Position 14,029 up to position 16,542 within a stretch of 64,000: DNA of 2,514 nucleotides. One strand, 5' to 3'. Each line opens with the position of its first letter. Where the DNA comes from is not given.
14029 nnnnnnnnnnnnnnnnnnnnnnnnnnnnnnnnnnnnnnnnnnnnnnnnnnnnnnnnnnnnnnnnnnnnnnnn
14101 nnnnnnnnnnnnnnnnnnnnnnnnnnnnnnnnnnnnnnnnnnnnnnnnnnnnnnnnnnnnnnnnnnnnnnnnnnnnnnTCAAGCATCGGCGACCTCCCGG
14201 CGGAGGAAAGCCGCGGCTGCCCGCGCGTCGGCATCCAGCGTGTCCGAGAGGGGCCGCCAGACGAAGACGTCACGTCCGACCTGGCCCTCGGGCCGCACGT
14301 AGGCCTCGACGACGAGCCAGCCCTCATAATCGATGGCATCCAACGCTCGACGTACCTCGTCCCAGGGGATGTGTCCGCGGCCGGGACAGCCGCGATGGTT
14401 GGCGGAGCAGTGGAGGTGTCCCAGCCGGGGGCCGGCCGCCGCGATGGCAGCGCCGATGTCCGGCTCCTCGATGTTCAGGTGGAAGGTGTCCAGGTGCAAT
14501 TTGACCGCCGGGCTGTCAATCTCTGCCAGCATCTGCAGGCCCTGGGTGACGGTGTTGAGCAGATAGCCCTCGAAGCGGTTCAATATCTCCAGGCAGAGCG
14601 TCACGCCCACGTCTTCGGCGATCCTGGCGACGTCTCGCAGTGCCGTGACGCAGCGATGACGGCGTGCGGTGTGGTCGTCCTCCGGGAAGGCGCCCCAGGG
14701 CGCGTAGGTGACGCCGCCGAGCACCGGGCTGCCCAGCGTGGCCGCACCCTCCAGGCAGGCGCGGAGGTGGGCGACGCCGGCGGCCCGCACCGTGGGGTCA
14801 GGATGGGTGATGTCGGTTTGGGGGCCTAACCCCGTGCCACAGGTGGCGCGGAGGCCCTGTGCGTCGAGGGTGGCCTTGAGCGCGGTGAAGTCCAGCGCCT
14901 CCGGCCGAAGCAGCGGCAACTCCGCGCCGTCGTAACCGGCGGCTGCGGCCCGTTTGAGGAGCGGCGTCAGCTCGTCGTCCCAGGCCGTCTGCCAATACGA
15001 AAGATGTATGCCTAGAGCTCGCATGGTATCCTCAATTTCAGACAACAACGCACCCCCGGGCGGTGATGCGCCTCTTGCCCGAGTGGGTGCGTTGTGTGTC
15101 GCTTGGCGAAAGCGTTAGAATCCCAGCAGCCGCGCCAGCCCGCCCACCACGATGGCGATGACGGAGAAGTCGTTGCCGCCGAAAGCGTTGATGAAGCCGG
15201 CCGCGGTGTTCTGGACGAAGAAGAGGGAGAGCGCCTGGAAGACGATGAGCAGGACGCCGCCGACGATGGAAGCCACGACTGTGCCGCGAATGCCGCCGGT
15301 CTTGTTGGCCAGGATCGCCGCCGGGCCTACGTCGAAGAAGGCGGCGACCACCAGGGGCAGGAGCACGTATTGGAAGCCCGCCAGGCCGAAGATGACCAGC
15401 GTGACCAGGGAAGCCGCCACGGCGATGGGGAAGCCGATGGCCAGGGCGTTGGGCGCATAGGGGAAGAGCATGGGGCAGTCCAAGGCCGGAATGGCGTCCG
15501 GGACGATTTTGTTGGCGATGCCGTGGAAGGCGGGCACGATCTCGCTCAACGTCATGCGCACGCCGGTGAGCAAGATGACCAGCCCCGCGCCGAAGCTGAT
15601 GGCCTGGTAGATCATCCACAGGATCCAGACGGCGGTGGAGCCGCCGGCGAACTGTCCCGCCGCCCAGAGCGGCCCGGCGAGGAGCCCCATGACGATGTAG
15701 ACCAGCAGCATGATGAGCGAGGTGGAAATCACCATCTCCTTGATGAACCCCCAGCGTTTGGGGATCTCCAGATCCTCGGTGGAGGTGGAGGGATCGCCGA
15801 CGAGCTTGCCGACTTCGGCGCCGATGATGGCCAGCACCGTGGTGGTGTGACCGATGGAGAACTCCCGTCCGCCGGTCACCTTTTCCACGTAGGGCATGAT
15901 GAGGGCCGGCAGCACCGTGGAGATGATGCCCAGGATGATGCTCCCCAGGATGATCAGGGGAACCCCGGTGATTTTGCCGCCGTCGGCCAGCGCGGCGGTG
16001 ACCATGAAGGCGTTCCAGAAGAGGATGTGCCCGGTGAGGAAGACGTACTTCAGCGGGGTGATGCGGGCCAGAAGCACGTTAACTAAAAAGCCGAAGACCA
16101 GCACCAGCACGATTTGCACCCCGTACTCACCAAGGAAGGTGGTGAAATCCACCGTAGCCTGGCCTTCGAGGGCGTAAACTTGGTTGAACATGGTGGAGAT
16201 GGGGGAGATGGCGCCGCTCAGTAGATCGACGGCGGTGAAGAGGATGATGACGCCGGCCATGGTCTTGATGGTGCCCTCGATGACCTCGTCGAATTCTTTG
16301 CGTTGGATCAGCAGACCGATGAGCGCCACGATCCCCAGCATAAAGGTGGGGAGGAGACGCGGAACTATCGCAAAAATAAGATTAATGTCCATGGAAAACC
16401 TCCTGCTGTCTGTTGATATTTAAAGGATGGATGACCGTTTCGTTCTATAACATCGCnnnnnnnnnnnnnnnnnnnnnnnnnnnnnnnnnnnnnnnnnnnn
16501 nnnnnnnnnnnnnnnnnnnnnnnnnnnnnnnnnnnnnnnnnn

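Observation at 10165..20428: Nine-gene PTS-linked operon combining GH42, AraA/FucI-like isomerase, ketose-3-epimerase-like TIM barrel, Dak-family kinase and HAD phosphatase: candidate undescribed galactoside/rare-ketose catabolic route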

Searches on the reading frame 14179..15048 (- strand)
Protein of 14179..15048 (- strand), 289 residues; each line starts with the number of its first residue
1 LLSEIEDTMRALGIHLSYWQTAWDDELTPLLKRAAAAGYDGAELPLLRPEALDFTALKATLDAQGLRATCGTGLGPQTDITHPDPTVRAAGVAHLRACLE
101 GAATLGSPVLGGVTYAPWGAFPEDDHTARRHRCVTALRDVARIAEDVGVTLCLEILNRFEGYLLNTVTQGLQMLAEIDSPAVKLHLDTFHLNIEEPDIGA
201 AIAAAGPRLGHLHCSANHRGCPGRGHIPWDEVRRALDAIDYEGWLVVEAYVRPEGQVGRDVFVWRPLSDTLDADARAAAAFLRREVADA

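Call 6: search_protein_families(library=pfam, proteins=[window:14179-15048:-], max_evalue=0.01)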
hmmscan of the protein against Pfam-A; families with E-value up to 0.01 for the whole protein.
window:14179-15048:- (289 aa): 1 family
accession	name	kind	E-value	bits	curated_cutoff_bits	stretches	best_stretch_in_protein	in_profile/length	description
PF01261.30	AP_endonuc_2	-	1.3e-41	143.4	31.1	1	31-270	1-234/249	Xylose isomerase-like TIM barrel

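Call 7: search_protein_families(library=ncbifam, proteins=[window:14179-15024:-], max_evalue=0.01)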
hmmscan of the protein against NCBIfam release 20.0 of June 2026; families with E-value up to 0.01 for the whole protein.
window:14179-15024:- (281 aa): 11 families
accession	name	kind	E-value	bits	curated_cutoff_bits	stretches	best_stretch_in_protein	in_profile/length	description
NF051856.1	PsicseEpim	equivalog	3.4e-72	243.7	300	1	4-276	3-285/287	D-psicose 3-epimerase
NF041099.2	keto_glucon_epim_IolO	equivalog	1.9e-38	132.3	300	1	14-248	18-253/269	5-keto-L-gluconate epimerase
TIGR03234.1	OH-pyruv-isom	equivalog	2.5e-20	72.9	353.45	1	23-248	20-245/254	hydroxypyruvate isomerase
NF043033.1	OxoTetrIsom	equivalog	5.6e-18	65.6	325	1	24-244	22-240/251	2-oxo-tetronate isomerase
NF007444.0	PRK09997.1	equivalog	5.3e-13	49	465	1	123-240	120-240/258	hydroxypyruvate isomerase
TIGR04379.1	myo_inos_iolE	equivalog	1.9e-10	40.8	290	1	213-245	238-270/290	myo-inosose-2 dehydratase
NF007360.0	PRK09856.1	equivalog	1e-09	38.4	305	1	120-240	122-247/276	fructoselysine 3-epimerase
NF009688.0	PRK13209.1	subfamily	1.6e-07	30.6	317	1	75-242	89-255/286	L-ribulose-5-phosphate 3-epimerase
NF007441.0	PRK09989.1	equivalog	3.1e-06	27.1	412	1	151-250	150-250/258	HPr family phosphocarrier protein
NF009689.0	PRK13210.1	subfamily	5e-06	25.9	200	1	74-244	84-259/286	L-ribulose-5-phosphate 3-epimerase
TIGR00542.1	hxl6Piso_put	equivalog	0.0021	17.5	272.15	1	77-240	86-248/279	L-ribulose-5-phosphate 3-epimerase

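Call 29: search_solved_structures(query=window:14179-15024:-, max_evalue=1e-10, show_alignments=3)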
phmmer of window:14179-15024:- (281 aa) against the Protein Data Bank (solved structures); distinct sequences matched with E-value up to 1e-10: 24.
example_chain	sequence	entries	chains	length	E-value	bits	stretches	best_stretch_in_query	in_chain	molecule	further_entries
7x7w_A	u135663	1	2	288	5.1e-59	203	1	5-275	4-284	D-PSICOSE 3-EPIMERASE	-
4pgl_A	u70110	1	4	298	2.4e-55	191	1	2-276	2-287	D-tagatose 3-epimerase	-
3vni_A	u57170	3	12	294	6.1e-55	189.6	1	5-273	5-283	Xylose isomerase domain protein TIM barrel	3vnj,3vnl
3vnk_A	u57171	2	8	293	6.5e-55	189.5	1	5-273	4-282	Xylose isomerase domain protein TIM barrel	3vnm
7e9w_A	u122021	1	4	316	8.2e-55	189.2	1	5-273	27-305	D-psicose 3-epimerase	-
4xsl_A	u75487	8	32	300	9.1e-55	189.1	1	2-278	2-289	D-tagatose 3-epimerase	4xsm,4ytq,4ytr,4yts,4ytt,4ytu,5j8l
4q7i_A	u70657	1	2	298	1.5e-54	188.4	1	2-276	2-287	D-tagatose 3-epimerase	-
4pfh_A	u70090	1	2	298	2.9e-54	187.4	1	2-276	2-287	D-tagatose 3-epimerase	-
2ou4_A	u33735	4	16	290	3.1e-54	187.3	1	2-275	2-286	D-tagatose 3-epimerase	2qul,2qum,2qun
2hk0_A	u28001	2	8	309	1.8e-52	181.6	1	5-275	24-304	D-PSICOSE 3-EPIMERASE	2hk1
8xiv_A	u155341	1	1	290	1.3e-50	175.4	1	4-263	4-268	D-tagatose 3-epimerase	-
8xix_A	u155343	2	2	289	1.4e-50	175.3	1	4-263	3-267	D-tagatose 3-epimerase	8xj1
7cj4_A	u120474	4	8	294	3.2e-44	154.5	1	5-276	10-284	Epimerase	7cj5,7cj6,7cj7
7cj8_A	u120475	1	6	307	4.7e-44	153.9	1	5-275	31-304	Epimerase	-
7cj9_A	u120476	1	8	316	7.9e-44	153.2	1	4-276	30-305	Epimerase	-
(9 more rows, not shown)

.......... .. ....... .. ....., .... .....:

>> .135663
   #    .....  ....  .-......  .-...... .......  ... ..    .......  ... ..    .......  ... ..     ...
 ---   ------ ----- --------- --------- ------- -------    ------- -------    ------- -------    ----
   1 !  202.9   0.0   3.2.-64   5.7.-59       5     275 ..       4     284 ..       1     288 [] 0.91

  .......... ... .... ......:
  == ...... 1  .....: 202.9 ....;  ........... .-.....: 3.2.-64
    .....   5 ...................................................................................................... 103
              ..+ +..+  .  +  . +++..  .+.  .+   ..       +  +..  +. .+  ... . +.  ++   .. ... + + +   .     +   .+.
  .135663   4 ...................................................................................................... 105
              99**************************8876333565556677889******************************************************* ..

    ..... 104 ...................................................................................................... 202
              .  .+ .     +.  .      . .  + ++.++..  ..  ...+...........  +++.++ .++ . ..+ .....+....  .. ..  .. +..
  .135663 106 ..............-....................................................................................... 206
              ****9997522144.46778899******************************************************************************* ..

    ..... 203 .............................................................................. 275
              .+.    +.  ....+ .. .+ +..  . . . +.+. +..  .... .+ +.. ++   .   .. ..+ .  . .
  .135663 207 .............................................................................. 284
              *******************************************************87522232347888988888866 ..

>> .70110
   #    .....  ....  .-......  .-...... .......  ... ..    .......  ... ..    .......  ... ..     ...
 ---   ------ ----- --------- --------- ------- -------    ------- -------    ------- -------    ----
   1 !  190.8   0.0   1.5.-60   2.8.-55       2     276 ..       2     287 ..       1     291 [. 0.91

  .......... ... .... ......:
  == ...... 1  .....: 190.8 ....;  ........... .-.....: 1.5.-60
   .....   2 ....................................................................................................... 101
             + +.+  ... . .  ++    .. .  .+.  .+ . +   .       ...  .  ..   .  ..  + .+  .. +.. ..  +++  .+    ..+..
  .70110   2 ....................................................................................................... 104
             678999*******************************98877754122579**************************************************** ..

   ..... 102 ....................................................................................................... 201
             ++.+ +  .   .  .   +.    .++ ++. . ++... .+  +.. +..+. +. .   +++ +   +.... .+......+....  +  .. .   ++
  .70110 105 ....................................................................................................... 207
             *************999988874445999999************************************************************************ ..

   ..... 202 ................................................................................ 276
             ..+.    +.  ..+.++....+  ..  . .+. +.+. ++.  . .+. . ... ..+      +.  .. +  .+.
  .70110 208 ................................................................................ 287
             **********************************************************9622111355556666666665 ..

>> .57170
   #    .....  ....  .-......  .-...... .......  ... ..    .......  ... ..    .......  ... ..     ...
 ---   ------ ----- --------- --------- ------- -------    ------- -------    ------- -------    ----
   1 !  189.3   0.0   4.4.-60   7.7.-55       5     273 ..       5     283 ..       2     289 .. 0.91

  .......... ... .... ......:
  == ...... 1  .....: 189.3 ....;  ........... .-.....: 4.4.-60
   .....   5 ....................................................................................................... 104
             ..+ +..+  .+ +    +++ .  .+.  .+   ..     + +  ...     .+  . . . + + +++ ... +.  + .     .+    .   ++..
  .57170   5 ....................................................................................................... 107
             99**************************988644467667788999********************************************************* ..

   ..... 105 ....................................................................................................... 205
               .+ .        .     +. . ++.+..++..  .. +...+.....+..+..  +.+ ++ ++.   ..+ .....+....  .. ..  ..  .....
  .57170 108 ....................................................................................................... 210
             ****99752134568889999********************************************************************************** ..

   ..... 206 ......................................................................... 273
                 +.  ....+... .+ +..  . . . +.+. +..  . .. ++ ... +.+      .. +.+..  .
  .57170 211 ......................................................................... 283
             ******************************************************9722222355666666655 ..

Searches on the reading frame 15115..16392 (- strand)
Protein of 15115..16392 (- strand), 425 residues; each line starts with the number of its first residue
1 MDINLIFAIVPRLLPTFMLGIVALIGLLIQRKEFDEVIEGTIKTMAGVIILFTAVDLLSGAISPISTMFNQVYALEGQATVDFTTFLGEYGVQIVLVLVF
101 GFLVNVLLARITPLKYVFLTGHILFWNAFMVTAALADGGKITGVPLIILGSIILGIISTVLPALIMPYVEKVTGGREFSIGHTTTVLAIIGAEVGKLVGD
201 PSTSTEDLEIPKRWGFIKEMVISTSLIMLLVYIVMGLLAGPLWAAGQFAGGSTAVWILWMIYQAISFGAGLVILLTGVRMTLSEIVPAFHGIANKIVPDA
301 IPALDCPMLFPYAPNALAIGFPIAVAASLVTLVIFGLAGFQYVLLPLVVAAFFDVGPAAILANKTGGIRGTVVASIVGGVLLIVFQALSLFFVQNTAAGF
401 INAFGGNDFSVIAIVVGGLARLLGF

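Call 6: search_protein_families(library=pfam, proteins=[window:15115-16392:-], max_evalue=0.01)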
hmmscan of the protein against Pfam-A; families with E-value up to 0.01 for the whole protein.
window:15115-16392:- (425 aa): 1 family
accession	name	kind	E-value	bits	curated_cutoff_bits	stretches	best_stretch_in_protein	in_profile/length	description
PF03611.19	EIIC-GAT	-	1.2e-96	324.7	24.2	1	15-393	6-381/394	PTS system sugar-specific permease component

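Call 7: search_protein_families(library=ncbifam, proteins=[window:15115-16392:-], max_evalue=0.01)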
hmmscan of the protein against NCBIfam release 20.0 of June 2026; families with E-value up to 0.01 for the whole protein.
window:15115-16392:- (425 aa): 7 families
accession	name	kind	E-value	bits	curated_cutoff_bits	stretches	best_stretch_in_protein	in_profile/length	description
NF006919.1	PRK09410.1-1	equivalog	1.6e-121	406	380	1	15-420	11-414/415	PTS ascorbate transporter subunit IIC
NF009553.0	PRK12997.1-5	subfamily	1.2e-100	337.3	423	1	15-421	15-420/426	PTS sugar transporter subunit IIC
NF009549.0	PRK12996.1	equivalog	3.1e-86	289.9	890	1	13-423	15-423/463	PTS ascorbate transporter subunit IIC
NF009551.0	PRK12997.1-3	equivalog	2.5e-82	277.4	657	1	17-409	17-406/433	PTS sugar transporter subunit IIC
NF007094.0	PRK09548.1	equivalog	7e-69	232.8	687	1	15-412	19-430/598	PTS ascorbate-specific subunit IIBC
NF009550.0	PRK12997.1-1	equivalog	1.3e-34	119.8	583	1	15-387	22-400/447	PTS sugar transporter subunit IIC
NF009552.0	PRK12997.1-4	equivalog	1.5e-23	83.5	921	1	15-396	19-419/477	PTS sugar transporter subunit IIC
